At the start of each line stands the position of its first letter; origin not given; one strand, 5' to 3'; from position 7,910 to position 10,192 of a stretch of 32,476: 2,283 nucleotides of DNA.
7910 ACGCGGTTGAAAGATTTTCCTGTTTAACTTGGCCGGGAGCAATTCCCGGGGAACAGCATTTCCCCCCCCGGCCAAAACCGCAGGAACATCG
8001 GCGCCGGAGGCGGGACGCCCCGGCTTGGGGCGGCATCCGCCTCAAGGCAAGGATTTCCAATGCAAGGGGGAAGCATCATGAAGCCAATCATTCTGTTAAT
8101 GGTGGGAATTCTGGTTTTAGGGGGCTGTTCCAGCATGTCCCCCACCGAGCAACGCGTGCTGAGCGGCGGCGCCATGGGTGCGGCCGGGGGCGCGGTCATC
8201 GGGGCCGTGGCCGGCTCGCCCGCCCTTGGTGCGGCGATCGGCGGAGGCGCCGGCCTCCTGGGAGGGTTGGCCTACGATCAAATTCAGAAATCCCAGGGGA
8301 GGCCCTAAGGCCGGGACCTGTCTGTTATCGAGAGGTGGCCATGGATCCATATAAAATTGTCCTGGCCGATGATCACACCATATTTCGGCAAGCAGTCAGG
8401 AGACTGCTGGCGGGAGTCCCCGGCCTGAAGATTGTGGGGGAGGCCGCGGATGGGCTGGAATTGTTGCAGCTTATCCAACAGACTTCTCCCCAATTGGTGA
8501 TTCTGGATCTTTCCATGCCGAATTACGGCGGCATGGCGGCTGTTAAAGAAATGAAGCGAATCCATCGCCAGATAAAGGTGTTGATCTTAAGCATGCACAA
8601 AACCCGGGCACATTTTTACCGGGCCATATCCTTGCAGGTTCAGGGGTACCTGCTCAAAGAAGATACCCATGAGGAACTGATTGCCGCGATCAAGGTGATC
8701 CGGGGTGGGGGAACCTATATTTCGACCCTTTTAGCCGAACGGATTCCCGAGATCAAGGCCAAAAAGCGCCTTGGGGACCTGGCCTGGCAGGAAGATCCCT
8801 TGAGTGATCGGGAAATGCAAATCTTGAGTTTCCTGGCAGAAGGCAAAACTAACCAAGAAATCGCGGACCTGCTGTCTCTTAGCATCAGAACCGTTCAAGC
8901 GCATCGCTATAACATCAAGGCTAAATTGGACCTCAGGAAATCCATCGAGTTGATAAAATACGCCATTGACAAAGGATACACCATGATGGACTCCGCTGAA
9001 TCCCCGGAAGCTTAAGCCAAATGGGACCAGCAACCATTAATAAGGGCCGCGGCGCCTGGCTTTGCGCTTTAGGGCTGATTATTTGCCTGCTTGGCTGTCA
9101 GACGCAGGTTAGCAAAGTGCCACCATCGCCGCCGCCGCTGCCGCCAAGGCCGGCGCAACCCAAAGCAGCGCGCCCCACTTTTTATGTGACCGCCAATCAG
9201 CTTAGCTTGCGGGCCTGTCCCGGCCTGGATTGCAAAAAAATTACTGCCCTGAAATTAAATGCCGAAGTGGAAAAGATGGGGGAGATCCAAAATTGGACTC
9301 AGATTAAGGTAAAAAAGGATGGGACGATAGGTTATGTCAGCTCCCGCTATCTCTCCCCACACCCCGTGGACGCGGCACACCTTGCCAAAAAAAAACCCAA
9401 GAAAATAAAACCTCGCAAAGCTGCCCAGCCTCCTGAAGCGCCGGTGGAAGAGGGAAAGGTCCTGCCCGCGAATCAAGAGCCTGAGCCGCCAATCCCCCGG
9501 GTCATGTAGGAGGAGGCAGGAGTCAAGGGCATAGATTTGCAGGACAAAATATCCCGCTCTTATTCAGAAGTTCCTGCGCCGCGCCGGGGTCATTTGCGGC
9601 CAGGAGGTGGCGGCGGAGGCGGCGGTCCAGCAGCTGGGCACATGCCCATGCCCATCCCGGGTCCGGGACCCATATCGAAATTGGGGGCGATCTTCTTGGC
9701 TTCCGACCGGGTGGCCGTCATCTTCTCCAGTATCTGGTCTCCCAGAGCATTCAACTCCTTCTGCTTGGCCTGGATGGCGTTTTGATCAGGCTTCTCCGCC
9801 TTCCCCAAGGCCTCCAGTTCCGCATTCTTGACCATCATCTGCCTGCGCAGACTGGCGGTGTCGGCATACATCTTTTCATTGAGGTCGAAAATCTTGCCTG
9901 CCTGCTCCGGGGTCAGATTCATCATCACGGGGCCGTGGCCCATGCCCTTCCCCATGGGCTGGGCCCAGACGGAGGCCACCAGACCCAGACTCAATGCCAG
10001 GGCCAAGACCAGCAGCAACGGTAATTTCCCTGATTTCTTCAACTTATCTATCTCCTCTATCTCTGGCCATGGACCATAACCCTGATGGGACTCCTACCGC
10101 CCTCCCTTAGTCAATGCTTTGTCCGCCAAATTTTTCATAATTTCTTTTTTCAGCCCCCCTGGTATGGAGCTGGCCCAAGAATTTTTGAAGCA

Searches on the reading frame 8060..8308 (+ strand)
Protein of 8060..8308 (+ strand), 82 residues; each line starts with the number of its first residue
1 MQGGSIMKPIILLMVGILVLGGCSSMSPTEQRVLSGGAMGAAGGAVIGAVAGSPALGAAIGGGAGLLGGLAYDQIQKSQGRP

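Call 80: search_protein_families(library=pfam, proteins=[window:8060-8308:+], max_evalue=1)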
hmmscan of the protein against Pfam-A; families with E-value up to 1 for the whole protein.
window:8060-8308:+ (82 aa): 6 families
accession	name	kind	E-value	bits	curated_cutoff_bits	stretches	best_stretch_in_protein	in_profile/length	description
PF13436.11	Gly-zipper_OmpA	-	2.4e-08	34.1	27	1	35-72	6-43/44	Glycine-zipper domain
PF13441.11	Gly-zipper_YMGG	-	2.5e-07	30.7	28.9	1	33-72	3-42/45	YMGG-like Gly-zipper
PF13488.11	Gly-zipper_Omp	-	0.0002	21.6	25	1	36-70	2-36/46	Glycine zipper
PF25688.1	P22_gp7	-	0.0044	17.3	28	1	29-70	187-229/230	Bacteriophage P22 DNA ejection protein gp7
PF04391.17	DUF533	-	0.089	12.8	29.6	1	36-79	5-49/178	Protein of unknown function (DUF533)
PF05818.17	TraT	-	0.57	10.4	31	1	13-74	65-128/214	Enterobacterial TraT complement resistance protein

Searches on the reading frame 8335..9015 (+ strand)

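Call 14: search_protein_families(library=pfam, proteins=[window:8335-9015:+], max_evalue=0.0001)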
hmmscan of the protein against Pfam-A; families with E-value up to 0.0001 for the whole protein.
window:8335-9015:+ (226 aa): 3 families
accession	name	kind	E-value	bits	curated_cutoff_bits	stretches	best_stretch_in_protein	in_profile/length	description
PF00072.30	Response_reg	-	1.1e-23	84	30.2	1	8-120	1-111/111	Response regulator receiver domain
PF00196.25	GerE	-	1.6e-17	63.3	23.5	1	154-210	1-57/57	Bacterial regulatory proteins, luxR family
PF08281.18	Sigma70_r4_2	-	3.2e-05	23.9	25.7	1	156-198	11-54/54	Sigma-70, region 4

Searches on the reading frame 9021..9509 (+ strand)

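Call 14: search_protein_families(library=pfam, proteins=[window:9021-9509:+], max_evalue=0.0001)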
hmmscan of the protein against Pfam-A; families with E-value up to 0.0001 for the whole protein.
window:9021-9509:+ (162 aa): 1 family
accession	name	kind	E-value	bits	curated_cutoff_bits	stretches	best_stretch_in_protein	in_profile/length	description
PF08239.17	SH3_3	-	5.5e-10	39.7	27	1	61-112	3-54/54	Bacterial SH3 domain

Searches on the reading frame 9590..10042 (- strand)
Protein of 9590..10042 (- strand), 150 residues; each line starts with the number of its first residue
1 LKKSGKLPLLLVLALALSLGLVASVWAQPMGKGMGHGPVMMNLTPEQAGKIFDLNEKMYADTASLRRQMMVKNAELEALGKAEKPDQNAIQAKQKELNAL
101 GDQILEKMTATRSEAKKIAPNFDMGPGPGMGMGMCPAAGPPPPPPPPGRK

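Call 3: search_protein_families(library=pfam, proteins=[window:9590-10042:-], max_evalue=0.01)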
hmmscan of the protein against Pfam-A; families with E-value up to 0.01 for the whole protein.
window:9590-10042:- (150 aa): 2 families
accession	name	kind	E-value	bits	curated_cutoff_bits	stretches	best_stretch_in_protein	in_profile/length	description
PF13801.11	Metal_resist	-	5.5e-12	46.4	29.2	1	10-116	2-115/125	Heavy-metal resistance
PF07813.17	LTXXQ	-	0.0089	17.2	24.3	0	41-112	13-81/100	LTXXQ motif family protein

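Call 4: search_protein_families(library=ncbifam, proteins=[window:9590-10042:-], max_evalue=0.01)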
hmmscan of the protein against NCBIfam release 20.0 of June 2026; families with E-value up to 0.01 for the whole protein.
window:9590-10042:- (150 aa): 1 family
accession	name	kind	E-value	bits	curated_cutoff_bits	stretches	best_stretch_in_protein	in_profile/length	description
NF008584.2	PRK11546.1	equivalog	8.8e-13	48.7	200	1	1-137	1-134/145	zinc resistance sensor/chaperone ZraP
